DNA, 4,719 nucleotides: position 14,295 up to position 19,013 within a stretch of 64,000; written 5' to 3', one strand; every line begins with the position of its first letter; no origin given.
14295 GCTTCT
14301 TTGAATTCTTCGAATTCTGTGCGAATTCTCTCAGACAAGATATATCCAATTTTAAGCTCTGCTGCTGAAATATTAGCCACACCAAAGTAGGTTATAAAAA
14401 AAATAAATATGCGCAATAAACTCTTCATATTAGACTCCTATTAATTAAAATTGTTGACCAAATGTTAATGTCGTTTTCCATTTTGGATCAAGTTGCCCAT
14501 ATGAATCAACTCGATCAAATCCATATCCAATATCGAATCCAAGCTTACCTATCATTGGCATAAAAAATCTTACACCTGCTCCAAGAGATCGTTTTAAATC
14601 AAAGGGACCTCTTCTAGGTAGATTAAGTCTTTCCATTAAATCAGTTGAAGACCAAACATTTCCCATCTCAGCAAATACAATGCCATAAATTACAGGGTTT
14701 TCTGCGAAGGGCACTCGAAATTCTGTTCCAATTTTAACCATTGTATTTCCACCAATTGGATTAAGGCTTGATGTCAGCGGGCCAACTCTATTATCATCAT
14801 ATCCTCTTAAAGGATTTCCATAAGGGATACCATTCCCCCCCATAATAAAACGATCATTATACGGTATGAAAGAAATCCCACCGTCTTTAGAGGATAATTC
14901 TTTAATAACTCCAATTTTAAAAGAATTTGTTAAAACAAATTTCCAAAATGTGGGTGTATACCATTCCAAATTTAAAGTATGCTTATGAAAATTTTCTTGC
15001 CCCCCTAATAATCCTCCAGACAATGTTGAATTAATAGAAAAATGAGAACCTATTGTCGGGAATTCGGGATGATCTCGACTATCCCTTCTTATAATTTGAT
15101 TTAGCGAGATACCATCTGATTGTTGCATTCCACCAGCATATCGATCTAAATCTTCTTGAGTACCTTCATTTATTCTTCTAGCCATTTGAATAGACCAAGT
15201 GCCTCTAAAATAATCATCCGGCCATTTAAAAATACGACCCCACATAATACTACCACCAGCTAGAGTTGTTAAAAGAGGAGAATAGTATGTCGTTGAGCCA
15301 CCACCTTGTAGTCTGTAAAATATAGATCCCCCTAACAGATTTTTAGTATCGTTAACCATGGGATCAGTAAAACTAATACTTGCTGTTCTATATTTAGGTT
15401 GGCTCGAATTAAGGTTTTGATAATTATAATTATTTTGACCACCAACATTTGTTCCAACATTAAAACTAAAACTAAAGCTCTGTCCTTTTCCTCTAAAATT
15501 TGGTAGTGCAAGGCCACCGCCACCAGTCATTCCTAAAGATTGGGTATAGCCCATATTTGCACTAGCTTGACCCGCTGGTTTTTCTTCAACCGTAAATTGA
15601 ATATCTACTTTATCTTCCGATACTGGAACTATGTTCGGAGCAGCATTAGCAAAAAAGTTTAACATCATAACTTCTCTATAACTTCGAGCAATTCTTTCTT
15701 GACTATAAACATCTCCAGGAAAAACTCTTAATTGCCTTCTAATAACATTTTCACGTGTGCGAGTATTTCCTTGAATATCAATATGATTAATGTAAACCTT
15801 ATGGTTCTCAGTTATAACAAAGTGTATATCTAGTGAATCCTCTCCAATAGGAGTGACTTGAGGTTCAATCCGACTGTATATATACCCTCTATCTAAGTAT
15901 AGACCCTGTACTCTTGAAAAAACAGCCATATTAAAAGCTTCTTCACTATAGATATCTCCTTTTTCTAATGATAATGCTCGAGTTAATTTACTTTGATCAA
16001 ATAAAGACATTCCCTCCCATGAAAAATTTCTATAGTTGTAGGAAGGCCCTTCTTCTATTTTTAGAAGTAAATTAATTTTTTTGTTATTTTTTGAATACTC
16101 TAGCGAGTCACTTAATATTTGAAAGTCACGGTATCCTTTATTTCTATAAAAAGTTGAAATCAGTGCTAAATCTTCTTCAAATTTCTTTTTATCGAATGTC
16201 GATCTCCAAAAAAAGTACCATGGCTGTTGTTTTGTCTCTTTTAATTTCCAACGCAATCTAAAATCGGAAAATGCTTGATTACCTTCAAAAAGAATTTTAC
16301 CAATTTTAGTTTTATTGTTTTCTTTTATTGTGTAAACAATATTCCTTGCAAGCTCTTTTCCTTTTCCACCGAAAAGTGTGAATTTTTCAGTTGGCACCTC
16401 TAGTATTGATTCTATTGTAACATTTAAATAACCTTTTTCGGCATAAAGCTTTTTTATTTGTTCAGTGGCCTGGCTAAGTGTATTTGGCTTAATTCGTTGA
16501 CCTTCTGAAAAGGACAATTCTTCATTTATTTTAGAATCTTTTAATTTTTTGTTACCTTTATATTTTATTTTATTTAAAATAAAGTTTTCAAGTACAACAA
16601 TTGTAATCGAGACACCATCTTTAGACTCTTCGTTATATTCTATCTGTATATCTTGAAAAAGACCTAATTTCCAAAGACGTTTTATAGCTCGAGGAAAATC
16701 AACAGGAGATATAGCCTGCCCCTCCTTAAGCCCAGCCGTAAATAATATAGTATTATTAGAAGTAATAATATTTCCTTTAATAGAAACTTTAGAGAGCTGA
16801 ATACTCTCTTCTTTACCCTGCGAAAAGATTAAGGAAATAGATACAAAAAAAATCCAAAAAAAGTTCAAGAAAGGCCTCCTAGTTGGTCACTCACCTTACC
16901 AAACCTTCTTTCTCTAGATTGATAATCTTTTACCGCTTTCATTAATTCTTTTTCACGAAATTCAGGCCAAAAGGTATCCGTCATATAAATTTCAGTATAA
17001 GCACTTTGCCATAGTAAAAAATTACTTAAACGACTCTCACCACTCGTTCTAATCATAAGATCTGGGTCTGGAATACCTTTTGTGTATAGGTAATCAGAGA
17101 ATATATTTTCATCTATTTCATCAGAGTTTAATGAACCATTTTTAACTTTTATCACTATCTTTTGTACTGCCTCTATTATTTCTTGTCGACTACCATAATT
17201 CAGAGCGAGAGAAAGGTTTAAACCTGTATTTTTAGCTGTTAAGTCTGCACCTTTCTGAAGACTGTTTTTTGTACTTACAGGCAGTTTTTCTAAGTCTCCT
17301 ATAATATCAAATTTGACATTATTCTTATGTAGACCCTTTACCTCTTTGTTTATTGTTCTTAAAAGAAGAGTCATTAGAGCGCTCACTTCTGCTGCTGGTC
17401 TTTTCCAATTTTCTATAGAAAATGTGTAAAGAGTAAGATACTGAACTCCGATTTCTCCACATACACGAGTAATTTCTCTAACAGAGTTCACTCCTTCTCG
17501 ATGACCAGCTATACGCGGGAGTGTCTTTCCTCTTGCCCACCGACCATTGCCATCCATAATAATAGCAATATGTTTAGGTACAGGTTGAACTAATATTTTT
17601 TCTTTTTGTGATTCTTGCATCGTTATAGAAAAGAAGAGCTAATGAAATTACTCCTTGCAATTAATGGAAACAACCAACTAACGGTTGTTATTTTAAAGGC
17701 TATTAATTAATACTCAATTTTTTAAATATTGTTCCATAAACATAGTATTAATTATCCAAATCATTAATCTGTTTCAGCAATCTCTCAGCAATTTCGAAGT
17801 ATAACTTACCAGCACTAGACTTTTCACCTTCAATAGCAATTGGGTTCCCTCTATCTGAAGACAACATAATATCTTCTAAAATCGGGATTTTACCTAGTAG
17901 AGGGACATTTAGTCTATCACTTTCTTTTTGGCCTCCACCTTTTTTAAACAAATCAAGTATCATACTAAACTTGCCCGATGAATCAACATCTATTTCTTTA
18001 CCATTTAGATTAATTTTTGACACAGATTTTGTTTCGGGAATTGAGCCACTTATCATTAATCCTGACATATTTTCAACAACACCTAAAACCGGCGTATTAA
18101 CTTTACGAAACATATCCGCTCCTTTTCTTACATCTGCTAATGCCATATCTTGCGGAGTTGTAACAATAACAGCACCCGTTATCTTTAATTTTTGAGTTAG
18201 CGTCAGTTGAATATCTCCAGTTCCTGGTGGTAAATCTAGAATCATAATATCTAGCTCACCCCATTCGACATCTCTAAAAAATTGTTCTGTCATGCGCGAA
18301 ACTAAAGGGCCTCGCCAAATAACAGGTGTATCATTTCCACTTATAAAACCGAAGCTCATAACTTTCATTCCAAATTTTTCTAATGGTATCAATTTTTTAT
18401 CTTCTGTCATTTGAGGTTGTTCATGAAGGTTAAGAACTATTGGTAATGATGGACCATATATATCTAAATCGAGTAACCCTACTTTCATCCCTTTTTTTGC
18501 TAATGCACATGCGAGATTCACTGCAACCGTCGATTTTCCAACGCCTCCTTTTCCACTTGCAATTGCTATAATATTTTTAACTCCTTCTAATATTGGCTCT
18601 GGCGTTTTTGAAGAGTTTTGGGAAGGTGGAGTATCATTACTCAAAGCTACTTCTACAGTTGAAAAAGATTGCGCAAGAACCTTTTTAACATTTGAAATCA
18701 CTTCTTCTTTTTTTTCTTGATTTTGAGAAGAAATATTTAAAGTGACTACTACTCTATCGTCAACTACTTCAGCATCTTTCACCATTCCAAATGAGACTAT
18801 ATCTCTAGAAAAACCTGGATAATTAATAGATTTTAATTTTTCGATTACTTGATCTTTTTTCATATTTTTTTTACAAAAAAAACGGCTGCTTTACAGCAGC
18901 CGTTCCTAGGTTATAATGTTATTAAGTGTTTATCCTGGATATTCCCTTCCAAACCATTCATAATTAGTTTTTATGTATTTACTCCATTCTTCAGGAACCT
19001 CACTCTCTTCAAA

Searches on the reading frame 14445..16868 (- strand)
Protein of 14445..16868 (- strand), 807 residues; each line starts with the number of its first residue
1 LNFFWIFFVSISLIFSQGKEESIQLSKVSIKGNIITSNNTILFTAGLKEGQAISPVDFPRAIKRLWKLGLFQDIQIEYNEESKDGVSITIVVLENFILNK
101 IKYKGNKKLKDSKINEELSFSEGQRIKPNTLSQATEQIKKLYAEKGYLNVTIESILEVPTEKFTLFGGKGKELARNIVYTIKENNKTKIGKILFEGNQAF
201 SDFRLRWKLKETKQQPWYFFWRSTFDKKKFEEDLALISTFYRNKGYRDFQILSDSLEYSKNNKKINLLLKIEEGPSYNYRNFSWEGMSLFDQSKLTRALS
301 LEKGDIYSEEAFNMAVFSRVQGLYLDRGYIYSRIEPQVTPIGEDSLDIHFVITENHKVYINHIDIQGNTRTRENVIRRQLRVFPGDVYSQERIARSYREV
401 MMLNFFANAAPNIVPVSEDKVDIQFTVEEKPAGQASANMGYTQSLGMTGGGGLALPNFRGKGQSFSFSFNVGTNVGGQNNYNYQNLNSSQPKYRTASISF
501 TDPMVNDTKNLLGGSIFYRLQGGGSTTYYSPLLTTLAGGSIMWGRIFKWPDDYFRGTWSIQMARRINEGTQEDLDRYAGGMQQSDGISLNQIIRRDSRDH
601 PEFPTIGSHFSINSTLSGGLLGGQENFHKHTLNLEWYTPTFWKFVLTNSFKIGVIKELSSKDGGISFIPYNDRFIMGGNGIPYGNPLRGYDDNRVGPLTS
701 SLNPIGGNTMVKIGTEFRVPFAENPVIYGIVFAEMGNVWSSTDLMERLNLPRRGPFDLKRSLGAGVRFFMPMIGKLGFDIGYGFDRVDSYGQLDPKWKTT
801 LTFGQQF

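Call 72: search_protein_families(library=pfam, proteins=[window:14445-16868:-], max_evalue=0.00001)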
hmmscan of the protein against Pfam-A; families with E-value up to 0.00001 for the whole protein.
window:14445-16868:- (807 aa): 3 families
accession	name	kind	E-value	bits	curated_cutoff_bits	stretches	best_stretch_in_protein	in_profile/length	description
PF07244.20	POTRA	-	3.1e-56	188.5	21.3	5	188-274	2-79/79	Surface antigen variable number repeat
PF01103.29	Omp85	-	3.4e-37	129.1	24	1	457-791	1-313/325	Omp85 superfamily domain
PF08479.16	POTRA_2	-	2.9e-12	46.7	24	0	96-148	1-53/76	POTRA domain, ShlB-type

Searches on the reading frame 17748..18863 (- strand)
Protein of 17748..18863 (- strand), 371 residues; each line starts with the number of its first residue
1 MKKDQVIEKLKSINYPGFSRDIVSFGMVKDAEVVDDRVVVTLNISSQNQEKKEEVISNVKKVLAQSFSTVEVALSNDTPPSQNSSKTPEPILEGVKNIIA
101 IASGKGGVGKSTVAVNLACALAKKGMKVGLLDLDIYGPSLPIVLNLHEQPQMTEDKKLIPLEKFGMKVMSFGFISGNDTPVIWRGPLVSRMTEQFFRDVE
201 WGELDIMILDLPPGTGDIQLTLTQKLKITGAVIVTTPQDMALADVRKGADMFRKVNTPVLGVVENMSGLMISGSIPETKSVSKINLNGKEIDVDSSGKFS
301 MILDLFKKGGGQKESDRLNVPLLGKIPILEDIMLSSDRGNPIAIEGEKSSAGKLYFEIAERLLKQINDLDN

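Call 72: search_protein_families(library=pfam, proteins=[window:17748-18863:-], max_evalue=0.00001)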
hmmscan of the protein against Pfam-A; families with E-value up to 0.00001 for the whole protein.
window:17748-18863:- (371 aa): 7 families
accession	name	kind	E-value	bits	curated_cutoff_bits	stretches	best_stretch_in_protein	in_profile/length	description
PF10609.15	ParA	-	1.4e-90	303.5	27.1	2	95-272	2-180/246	NUBPL iron-transfer P-loop NTPase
PF01656.29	CbiA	-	3.8e-16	59.6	25.4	1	99-288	1-122/125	CobQ/CobB/MinD/ParA nucleotide binding domain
PF13614.12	AAA_31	-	3.4e-12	47.1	27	1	97-135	2-40/177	AAA domain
PF09140.17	MipZ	-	8.1e-09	35.6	20.7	1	98-140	2-44/262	ATPase MipZ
PF00142.24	Fer4_NifH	-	2.9e-06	27.4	25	0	100-134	4-37/271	4Fe-4S iron sulfur cluster binding proteins, NifH/frxC family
PF01883.24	FeS_assembly_P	-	3.5e-06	27.6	23.5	0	3-65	1-63/73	Iron-sulfur cluster assembly protein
PF02374.21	ArsA_ATPase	-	3.5e-06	26.9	24.3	0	101-134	5-38/305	Anion-transporting ATPase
